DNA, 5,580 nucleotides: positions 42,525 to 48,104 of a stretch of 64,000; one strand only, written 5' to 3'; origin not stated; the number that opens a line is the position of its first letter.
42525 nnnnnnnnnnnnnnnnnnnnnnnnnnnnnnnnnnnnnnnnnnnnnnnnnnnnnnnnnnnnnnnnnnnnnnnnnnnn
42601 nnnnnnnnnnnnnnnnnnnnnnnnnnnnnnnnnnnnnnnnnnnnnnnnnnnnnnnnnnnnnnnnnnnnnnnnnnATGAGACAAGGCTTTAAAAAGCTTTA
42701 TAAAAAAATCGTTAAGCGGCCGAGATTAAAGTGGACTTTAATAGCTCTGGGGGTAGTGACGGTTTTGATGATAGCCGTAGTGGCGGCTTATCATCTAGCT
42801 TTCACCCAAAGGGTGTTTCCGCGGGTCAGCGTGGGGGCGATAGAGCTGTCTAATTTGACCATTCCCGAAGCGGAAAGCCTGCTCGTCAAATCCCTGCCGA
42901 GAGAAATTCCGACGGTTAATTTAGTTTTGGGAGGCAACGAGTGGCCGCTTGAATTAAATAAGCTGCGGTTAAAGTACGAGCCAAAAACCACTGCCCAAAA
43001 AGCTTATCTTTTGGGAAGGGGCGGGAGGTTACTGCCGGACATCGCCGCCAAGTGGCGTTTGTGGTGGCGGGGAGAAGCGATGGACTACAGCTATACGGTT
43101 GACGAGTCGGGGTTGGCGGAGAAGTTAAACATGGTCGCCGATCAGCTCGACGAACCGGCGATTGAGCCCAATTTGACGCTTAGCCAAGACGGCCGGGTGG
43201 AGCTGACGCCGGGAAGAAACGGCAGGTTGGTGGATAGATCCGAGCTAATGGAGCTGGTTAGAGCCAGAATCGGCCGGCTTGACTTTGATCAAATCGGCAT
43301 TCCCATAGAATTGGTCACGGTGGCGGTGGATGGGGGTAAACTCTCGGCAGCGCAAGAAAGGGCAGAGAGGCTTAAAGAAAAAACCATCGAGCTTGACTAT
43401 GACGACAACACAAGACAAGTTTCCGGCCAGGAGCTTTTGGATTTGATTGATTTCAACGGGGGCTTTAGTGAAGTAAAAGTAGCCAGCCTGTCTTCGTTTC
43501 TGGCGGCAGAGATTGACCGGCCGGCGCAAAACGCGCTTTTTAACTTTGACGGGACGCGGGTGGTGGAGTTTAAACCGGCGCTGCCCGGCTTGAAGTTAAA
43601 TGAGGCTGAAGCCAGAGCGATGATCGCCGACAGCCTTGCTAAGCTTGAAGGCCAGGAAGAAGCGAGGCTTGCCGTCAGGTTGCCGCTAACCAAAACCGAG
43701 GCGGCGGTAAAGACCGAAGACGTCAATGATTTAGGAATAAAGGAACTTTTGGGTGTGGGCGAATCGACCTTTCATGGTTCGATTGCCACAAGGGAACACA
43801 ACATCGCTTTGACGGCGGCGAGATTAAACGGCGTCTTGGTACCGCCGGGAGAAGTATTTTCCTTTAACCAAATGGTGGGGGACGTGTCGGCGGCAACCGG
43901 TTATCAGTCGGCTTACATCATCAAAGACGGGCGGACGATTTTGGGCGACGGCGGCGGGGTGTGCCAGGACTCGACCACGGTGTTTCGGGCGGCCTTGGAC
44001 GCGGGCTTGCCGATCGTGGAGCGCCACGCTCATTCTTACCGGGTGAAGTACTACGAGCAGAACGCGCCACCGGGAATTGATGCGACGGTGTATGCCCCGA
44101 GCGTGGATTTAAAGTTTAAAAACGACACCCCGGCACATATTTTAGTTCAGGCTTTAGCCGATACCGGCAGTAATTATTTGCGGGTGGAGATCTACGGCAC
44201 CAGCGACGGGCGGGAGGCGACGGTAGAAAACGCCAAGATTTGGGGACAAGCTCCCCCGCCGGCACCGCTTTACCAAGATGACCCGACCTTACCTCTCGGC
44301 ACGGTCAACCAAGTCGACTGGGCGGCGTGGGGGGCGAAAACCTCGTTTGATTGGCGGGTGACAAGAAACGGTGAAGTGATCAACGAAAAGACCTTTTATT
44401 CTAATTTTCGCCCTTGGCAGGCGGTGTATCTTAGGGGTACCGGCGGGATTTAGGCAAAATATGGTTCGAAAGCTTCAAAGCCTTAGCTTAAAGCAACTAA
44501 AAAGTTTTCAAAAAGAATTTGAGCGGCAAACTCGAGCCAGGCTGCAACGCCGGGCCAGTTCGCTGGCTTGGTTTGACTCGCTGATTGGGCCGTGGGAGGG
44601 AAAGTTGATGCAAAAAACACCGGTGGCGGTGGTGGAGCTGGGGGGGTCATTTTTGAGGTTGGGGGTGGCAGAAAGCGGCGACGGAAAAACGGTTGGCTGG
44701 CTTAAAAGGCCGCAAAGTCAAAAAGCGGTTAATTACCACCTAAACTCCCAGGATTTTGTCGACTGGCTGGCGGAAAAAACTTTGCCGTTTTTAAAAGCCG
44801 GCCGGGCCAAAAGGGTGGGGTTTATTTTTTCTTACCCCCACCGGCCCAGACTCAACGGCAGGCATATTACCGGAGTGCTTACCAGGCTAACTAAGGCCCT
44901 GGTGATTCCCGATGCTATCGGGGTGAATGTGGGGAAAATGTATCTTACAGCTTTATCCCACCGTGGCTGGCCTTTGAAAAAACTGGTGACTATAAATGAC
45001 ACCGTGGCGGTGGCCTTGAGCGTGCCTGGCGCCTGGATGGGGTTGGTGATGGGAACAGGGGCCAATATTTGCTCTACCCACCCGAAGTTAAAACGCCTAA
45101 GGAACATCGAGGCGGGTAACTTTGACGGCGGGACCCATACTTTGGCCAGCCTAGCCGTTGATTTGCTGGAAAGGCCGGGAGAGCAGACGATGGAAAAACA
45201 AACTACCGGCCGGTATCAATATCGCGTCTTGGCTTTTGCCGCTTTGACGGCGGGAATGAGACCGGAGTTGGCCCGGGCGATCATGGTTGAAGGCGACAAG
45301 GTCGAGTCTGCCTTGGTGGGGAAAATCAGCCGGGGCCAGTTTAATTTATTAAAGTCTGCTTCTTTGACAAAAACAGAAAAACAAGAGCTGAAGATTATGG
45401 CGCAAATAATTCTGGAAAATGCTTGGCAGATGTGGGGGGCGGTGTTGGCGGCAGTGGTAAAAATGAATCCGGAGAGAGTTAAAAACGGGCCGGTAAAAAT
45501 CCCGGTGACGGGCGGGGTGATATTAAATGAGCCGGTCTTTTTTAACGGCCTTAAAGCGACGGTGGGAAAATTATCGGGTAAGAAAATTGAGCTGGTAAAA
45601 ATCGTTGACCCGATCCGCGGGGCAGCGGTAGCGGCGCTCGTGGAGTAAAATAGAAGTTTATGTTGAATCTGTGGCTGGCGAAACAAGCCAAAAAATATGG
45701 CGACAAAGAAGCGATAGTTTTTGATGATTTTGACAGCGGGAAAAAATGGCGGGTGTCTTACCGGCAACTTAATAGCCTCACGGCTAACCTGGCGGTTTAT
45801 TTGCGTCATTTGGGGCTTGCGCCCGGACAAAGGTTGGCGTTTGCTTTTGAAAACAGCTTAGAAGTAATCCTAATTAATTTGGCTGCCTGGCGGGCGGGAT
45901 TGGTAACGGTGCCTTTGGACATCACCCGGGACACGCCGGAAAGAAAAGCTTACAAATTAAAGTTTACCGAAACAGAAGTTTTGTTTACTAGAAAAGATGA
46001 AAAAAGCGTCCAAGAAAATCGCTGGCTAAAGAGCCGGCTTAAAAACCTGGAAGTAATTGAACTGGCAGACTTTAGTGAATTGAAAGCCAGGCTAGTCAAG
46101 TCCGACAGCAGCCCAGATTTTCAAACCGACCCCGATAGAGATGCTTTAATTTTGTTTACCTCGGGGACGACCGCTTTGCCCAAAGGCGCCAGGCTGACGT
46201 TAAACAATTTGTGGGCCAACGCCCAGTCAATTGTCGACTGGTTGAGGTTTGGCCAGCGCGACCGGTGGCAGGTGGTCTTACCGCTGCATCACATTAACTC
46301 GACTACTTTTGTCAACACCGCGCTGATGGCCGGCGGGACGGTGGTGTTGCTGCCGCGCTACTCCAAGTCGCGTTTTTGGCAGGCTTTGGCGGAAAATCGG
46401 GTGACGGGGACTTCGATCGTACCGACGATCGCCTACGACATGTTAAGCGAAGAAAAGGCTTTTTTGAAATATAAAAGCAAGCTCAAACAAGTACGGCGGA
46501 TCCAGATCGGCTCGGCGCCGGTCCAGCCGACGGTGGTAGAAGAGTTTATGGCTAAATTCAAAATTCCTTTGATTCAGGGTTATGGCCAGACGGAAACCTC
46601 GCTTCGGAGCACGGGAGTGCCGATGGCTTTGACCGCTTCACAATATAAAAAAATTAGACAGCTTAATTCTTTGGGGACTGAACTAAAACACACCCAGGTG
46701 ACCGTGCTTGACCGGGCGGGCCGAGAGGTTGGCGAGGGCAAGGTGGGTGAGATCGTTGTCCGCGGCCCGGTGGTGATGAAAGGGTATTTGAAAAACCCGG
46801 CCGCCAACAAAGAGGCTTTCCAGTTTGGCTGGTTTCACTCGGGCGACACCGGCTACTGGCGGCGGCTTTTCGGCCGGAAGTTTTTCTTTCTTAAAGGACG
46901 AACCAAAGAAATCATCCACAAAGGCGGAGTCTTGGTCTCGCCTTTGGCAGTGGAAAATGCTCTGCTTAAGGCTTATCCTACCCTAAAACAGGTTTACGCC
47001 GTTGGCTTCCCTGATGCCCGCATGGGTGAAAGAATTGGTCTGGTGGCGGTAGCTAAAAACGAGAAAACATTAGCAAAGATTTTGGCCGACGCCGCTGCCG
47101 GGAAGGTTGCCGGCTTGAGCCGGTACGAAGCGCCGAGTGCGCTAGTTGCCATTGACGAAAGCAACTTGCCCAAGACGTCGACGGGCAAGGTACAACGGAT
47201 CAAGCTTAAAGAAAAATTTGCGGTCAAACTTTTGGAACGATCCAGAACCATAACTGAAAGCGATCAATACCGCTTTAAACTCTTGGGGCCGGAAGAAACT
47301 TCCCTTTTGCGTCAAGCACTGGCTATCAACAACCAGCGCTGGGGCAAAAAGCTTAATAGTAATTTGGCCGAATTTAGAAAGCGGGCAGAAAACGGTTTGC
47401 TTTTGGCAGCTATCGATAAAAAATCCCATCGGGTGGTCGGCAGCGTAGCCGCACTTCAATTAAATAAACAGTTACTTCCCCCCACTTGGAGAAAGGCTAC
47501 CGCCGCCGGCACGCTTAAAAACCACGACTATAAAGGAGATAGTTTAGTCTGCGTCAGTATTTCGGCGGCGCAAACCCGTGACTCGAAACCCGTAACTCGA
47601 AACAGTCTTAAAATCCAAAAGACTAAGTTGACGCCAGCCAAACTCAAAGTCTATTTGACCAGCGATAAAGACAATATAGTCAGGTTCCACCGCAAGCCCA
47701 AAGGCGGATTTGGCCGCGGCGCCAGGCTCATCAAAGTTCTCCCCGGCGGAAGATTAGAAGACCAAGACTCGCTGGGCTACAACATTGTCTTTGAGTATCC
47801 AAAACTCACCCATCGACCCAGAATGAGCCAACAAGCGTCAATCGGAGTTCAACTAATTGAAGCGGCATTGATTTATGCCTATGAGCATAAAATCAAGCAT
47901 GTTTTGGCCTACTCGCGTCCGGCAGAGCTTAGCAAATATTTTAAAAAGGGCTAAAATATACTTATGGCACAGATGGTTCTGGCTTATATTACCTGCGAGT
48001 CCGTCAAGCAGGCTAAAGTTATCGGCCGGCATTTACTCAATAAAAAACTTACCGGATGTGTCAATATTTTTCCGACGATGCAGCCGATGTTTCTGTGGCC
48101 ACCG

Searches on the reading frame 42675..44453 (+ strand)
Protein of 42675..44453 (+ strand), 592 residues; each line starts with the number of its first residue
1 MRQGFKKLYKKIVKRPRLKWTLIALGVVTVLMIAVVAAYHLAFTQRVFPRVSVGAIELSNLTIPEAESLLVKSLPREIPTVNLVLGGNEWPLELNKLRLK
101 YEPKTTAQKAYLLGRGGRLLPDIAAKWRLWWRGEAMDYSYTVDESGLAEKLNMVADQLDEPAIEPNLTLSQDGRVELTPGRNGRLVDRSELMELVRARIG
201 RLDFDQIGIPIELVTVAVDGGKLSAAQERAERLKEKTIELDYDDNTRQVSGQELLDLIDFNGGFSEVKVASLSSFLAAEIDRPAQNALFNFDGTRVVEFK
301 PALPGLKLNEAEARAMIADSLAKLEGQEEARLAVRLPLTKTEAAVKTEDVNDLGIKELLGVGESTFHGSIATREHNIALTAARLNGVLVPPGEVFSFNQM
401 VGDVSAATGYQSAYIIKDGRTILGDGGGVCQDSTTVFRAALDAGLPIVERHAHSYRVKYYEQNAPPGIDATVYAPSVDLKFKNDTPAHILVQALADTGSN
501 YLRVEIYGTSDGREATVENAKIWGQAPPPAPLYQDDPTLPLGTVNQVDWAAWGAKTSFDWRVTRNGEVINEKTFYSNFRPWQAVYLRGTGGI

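Call 20: search_protein_families(library=pfam, proteins=[window:42675-44453:+], max_evalue=0.001)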
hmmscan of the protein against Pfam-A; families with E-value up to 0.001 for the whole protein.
window:42675-44453:+ (592 aa): 2 families
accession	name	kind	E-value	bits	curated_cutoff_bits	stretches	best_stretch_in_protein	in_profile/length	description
PF04294.18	VanW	-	1.7e-43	147.7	27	1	373-507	2-130/130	VanW like protein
PF12229.13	PG_binding_4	-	1.4e-18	67.6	22.1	1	90-201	1-110/117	Putative peptidoglycan binding domain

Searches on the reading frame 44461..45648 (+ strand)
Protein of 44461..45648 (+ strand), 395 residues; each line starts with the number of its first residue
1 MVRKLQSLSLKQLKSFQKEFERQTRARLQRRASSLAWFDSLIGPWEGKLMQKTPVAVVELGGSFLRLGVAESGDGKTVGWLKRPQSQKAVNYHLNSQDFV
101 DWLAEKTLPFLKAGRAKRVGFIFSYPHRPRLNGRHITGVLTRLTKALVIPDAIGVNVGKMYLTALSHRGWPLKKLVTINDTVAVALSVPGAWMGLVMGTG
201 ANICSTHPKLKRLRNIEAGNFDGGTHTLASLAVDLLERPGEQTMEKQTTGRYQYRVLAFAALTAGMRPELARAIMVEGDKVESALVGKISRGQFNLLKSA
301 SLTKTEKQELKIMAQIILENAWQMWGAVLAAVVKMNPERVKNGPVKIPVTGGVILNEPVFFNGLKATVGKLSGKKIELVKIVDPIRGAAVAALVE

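Call 20: search_protein_families(library=pfam, proteins=[window:44461-45648:+], max_evalue=0.001)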
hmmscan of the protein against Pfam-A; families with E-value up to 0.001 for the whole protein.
window:44461-45648:+ (395 aa): 2 families
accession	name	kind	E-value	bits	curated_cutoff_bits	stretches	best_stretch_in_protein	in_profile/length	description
PF00349.27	Hexokinase_1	-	6.4e-14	52.6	24.3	1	7-187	10-198/201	Hexokinase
PF03727.22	Hexokinase_2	-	4.7e-09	36.4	24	1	193-394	2-242/242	Hexokinase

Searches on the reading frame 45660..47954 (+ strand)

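Call 20: search_protein_families(library=pfam, proteins=[window:45660-47954:+], max_evalue=0.001)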
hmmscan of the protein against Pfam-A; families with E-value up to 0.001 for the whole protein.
window:45660-47954:+ (764 aa): 2 families
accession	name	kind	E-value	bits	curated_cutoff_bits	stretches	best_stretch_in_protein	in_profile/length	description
PF00501.34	AMP-binding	-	1.9e-79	267.7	29.9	1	7-377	2-384/384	AMP-binding enzyme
PF13193.12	AMP-binding_C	-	1.8e-05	26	24.5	1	431-510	2-76/76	AMP-binding enzyme C-terminal domain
